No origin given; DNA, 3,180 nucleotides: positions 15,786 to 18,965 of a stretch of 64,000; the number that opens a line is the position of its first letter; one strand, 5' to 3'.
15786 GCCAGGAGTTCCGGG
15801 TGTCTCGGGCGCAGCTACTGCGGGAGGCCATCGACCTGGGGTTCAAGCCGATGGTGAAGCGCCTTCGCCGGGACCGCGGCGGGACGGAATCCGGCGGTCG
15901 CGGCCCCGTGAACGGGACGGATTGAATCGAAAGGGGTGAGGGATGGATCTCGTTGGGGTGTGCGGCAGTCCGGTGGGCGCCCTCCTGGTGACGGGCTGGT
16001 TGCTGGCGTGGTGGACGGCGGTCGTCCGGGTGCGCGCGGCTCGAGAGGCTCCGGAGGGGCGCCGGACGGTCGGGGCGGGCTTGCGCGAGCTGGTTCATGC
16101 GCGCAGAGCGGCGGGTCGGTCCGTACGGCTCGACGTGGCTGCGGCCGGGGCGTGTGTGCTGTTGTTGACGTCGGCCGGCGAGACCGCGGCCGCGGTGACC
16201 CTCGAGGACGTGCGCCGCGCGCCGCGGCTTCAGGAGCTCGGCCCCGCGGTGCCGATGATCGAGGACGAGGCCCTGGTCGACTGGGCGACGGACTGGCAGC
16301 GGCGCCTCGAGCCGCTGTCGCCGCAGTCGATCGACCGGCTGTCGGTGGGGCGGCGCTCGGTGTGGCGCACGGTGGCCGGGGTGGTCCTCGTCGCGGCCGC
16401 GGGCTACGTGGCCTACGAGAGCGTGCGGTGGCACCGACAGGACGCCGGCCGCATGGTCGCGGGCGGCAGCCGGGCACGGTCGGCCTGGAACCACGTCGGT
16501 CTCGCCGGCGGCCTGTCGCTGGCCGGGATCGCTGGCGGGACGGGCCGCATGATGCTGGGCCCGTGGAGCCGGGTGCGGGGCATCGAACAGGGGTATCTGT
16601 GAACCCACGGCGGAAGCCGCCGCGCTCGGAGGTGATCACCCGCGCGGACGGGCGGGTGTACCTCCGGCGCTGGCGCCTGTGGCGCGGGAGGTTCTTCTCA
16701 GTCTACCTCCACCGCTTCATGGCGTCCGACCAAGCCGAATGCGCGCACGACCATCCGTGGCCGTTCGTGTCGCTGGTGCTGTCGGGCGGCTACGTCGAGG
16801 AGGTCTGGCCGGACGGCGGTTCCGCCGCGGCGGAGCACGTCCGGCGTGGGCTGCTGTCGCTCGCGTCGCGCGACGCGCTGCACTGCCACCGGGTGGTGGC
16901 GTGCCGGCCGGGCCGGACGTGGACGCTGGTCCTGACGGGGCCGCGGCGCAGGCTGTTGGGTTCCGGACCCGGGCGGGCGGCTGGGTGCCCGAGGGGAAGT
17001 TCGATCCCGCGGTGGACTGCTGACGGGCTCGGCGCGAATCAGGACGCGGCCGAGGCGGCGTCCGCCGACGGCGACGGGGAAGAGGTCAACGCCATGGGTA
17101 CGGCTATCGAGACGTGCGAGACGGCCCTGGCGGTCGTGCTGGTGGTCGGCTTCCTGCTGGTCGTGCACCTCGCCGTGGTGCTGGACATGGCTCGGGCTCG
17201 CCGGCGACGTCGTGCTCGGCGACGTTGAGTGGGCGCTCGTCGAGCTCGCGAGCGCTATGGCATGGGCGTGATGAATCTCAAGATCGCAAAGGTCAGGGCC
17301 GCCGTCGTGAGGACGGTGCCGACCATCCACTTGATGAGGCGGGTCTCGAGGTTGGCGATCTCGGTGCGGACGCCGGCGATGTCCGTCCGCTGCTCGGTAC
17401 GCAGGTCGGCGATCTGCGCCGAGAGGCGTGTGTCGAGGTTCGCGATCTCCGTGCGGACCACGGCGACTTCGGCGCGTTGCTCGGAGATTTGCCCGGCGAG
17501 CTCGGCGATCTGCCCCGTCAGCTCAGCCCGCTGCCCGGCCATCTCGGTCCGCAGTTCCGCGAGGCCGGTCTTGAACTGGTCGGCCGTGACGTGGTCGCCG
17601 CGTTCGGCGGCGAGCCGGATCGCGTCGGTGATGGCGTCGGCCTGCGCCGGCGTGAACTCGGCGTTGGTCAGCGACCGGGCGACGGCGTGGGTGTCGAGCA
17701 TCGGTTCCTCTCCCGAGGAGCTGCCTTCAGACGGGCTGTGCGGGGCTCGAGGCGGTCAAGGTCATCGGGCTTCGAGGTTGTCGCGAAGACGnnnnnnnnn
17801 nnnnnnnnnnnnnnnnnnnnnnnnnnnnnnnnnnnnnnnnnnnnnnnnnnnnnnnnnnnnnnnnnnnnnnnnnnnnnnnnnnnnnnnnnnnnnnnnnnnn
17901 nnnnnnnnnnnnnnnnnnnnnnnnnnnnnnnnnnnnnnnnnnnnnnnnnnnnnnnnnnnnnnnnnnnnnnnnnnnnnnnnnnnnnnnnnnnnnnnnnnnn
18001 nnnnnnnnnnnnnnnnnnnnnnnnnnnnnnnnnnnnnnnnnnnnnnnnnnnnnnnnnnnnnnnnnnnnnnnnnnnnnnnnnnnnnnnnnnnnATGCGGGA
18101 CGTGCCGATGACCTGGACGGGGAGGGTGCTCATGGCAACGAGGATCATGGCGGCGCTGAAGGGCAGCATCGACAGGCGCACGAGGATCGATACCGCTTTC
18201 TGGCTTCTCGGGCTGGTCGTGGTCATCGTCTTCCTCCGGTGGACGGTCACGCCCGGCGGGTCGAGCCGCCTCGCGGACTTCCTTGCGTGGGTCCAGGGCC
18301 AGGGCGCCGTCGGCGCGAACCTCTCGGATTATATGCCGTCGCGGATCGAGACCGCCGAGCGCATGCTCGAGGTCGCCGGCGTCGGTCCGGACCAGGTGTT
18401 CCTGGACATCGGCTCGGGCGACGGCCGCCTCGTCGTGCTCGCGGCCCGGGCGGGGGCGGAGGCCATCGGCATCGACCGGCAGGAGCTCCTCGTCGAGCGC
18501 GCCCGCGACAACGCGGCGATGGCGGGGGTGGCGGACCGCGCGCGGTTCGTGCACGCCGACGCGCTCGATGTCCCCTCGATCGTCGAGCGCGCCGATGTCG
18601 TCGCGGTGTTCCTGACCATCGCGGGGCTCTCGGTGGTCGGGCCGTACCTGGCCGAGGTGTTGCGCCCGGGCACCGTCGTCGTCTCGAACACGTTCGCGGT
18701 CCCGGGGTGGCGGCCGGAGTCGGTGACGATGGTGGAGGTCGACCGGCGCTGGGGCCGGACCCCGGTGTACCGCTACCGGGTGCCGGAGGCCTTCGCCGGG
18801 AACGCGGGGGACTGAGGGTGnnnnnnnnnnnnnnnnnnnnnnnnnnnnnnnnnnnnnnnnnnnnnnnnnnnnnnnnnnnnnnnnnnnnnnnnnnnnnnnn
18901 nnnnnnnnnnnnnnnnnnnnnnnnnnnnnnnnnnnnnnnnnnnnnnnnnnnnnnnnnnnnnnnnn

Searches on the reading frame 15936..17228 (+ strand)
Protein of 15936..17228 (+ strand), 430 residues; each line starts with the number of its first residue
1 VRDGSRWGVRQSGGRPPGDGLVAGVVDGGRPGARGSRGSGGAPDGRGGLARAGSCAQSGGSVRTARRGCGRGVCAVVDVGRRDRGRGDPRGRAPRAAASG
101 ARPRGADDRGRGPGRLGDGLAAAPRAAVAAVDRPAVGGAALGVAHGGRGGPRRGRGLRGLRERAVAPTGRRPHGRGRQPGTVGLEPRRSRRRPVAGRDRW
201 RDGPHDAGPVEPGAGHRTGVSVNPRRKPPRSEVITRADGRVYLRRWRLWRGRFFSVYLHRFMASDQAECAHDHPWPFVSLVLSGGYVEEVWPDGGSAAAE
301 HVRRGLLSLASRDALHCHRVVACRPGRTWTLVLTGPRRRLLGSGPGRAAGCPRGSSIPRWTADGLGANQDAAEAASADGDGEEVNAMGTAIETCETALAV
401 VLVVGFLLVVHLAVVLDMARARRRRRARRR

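Call 7: search_protein_families(library=pfam, proteins=[window:15936-17228:+], max_evalue=0.01)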
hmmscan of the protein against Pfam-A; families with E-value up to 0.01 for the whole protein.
window:15936-17228:+ (430 aa): 0 families

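Call 14: search_protein_families(library=phrogs, proteins=[window:15936-17228:+], max_evalue=0.01)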
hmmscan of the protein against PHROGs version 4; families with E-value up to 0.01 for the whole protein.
window:15936-17228:+ (430 aa): 1 family
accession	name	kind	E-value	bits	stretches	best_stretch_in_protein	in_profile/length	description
phrog_4786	-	other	3.4e-32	113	1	232-339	31-140/252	cysteine dioxygenase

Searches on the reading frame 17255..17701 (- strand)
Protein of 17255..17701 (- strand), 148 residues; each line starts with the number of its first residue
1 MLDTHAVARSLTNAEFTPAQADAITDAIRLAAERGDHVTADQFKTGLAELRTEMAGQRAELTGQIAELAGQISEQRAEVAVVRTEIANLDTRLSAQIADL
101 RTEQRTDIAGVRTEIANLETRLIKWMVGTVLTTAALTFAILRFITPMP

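Call 75: search_protein_families(library=pfam, proteins=[window:17255-17701:-], max_evalue=0.001)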
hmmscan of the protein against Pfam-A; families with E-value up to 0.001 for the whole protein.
window:17255-17701:- (148 aa): 3 families
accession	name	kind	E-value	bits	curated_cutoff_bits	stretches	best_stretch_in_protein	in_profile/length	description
PF07798.16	CCDC90-like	-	1e-13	52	33.5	2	3-108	2-110/175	Coiled-coil domain-containing protein 90-like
PF04012.17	PspA_IM30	-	0.00015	21.9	33.9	0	45-98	80-133/220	PspA/IM30 family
PF04513.17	Baculo_PEP_C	-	0.00023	21.7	38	1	47-121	22-100/140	Baculovirus polyhedron envelope protein, PEP, C terminus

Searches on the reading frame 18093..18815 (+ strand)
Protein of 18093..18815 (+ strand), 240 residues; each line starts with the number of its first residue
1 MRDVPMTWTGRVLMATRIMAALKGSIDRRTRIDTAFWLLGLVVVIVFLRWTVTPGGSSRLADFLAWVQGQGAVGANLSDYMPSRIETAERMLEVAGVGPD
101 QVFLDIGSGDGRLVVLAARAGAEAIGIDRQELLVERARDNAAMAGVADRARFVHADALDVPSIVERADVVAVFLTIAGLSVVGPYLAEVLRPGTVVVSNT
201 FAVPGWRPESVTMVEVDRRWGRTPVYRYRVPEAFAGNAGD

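Call 75: search_protein_families(library=pfam, proteins=[window:18093-18815:+], max_evalue=0.001)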
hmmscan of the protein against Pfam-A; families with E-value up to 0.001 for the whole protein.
window:18093-18815:+ (240 aa): 8 families
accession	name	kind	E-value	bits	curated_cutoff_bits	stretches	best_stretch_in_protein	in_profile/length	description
PF13847.12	Methyltransf_31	-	1.8e-11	44.4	27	1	101-203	5-114/145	Methyltransferase domain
PF13649.12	Methyltransf_25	-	5.6e-11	43.4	27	1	104-177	2-75/97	Methyltransferase domain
PF08241.18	Methyltransf_11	-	2.8e-09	37.9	21.2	1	104-191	1-85/95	Methyltransferase domain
PF06325.19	PrmA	-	1.2e-05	25.4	22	1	99-193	161-253/296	Ribosomal protein L11 methyltransferase (PrmA)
PF08242.18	Methyltransf_12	-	0.00011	23.3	30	1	104-186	1-81/98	Methyltransferase domain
PF01170.24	UPF0020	-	0.0002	21.6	22.3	0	117-169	46-124/197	RMKL-like, methyltransferase domain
PF01135.25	PCMT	-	0.00093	19.5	20.3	0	83-157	57-133/210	Protein-L-isoaspartate(D-aspartate) O-methyltransferase (PCMT)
PF24675.1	NpmA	-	0.00093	19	60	0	98-170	22-100/214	16S rRNA (adenine(1408)-N(1))-methyltransferase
